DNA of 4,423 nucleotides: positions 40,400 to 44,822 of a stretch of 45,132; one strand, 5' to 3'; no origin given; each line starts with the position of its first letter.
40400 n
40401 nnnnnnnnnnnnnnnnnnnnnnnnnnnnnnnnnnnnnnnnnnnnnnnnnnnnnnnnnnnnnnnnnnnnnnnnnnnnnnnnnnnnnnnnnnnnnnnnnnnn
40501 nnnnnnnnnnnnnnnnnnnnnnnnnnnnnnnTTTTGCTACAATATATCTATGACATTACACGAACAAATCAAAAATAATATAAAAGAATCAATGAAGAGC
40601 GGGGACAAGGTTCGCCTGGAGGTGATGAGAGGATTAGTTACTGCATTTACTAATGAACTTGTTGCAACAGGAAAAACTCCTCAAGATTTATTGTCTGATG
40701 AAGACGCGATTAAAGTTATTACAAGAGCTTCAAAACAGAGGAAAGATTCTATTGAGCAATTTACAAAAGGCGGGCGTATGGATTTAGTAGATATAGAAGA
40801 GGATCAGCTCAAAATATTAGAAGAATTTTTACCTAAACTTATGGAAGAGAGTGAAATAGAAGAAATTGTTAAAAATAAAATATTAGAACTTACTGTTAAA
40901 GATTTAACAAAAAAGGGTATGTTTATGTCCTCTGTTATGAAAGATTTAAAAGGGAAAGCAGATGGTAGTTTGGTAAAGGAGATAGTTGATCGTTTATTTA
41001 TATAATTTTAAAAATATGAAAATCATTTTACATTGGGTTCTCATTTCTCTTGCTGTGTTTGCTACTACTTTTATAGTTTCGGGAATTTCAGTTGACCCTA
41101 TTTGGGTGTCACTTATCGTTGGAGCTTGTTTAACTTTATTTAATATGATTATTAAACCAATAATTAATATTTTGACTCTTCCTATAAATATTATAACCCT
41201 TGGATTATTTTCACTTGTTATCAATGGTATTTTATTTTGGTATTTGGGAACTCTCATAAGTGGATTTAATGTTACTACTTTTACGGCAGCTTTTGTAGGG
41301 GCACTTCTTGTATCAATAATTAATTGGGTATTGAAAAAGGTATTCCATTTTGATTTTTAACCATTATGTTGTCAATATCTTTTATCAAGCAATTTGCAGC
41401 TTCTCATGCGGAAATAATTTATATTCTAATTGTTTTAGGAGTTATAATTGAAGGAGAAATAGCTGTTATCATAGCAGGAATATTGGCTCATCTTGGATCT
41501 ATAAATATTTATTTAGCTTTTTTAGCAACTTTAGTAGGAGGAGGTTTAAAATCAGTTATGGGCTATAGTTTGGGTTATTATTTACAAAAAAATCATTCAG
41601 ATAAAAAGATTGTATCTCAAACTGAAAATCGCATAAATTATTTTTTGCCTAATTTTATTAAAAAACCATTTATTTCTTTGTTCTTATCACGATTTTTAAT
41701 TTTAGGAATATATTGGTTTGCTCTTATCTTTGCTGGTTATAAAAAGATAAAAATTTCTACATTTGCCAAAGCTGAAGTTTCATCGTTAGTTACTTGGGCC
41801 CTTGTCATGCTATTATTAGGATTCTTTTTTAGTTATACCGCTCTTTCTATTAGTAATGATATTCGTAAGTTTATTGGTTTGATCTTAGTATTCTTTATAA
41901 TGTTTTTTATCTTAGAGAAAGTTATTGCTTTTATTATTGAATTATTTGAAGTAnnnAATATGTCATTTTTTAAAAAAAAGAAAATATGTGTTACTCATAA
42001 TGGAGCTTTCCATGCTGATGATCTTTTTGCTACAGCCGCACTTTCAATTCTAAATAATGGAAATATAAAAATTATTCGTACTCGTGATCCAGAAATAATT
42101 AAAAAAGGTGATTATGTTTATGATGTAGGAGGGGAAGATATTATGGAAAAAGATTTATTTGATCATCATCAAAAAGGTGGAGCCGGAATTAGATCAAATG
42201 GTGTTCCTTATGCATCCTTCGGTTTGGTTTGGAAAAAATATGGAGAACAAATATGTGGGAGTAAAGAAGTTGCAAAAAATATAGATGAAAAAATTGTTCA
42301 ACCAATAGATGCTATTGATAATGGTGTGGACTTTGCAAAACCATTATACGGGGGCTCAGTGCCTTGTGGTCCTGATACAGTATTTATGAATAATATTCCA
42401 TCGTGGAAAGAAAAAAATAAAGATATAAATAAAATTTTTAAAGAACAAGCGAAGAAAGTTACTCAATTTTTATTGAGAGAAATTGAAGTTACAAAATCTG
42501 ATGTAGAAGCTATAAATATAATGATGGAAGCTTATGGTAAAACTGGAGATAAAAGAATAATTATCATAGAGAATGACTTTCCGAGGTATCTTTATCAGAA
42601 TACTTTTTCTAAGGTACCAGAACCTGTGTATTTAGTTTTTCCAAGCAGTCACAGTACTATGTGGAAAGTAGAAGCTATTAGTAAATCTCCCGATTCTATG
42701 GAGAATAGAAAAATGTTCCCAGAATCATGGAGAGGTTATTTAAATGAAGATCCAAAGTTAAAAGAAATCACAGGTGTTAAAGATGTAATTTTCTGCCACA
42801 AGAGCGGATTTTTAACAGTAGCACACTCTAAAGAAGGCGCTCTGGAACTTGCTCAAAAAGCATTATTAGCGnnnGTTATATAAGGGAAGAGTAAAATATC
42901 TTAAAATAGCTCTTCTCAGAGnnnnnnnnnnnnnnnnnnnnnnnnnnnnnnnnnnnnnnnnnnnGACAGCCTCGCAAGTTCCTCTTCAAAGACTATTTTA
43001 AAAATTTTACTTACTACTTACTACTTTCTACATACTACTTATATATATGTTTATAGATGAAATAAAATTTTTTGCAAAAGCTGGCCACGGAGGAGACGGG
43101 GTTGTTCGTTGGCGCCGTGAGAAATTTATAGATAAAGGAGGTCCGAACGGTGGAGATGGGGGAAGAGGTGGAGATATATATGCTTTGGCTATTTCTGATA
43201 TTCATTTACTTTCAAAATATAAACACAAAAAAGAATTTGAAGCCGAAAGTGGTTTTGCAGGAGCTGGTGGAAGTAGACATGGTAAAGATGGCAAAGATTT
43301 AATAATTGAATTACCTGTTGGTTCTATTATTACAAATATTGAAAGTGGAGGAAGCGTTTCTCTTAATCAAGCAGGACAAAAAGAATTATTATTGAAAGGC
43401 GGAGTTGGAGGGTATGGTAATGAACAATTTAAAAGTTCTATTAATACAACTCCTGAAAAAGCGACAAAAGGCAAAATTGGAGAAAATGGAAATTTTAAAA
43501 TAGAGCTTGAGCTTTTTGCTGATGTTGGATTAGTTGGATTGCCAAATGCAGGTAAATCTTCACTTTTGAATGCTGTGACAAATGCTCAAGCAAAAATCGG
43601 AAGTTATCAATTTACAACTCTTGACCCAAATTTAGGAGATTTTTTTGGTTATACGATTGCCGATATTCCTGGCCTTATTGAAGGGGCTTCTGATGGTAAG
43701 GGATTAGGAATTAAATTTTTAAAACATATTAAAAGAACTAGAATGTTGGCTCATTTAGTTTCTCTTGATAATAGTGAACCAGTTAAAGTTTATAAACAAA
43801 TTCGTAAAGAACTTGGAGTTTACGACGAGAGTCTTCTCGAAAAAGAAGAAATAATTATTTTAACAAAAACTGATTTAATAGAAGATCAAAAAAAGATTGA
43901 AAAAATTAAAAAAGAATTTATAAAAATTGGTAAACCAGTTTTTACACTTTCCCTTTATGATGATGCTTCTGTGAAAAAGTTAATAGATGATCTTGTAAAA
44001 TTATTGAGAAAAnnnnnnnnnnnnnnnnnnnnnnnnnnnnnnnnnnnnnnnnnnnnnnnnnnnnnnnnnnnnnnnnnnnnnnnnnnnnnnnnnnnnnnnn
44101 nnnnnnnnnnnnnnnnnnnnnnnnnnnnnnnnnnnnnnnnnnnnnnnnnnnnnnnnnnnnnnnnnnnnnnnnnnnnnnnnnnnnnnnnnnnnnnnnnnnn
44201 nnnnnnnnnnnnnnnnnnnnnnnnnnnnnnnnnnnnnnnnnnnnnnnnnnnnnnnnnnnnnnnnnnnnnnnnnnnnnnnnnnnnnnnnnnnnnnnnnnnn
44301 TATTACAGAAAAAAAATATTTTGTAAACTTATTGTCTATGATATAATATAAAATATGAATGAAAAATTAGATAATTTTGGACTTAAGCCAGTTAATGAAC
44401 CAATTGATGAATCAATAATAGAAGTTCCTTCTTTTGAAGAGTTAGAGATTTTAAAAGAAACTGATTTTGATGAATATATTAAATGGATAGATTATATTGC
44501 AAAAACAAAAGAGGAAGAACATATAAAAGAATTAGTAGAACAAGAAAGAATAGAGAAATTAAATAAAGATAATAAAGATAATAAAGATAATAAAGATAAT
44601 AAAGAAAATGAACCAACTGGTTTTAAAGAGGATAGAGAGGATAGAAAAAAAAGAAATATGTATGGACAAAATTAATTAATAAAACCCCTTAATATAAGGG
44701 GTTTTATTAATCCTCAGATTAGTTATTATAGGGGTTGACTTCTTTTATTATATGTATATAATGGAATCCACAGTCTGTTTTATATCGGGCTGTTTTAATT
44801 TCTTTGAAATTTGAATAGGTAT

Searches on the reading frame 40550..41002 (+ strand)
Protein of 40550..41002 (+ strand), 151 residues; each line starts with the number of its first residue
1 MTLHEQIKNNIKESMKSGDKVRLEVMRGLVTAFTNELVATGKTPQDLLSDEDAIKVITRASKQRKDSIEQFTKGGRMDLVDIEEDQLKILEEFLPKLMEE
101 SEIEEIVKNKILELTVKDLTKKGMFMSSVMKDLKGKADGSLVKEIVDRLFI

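Call 84: search_protein_families(library=pfam, proteins=[window:40550-41002:+], max_evalue=0.001)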
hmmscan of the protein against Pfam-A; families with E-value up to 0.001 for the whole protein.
window:40550-41002:+ (151 aa): 2 families
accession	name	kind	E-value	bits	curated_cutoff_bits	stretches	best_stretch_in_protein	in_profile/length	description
PF09424.15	YqeY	-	2.1e-37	128.8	27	1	5-148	2-141/143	Yqey-like protein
PF02637.23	GatB_Yqey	-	4.3e-06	27.1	27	1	88-147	78-145/148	GatB domain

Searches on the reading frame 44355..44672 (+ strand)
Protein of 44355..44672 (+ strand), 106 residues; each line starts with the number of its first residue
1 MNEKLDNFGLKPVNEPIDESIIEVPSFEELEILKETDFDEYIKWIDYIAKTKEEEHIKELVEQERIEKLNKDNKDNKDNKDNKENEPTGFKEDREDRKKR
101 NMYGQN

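Call 85: search_protein_families(library=pfam, proteins=[window:44355-44672:+], max_evalue=0.001)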
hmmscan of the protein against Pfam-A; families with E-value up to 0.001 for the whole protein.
window:44355-44672:+ (106 aa): 1 family
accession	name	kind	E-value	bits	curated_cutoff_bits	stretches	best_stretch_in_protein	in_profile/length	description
PF12784.13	PDDEXK_2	-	0.00061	20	27.4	1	18-91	146-217/229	PD-(D/E)XK nuclease family transposase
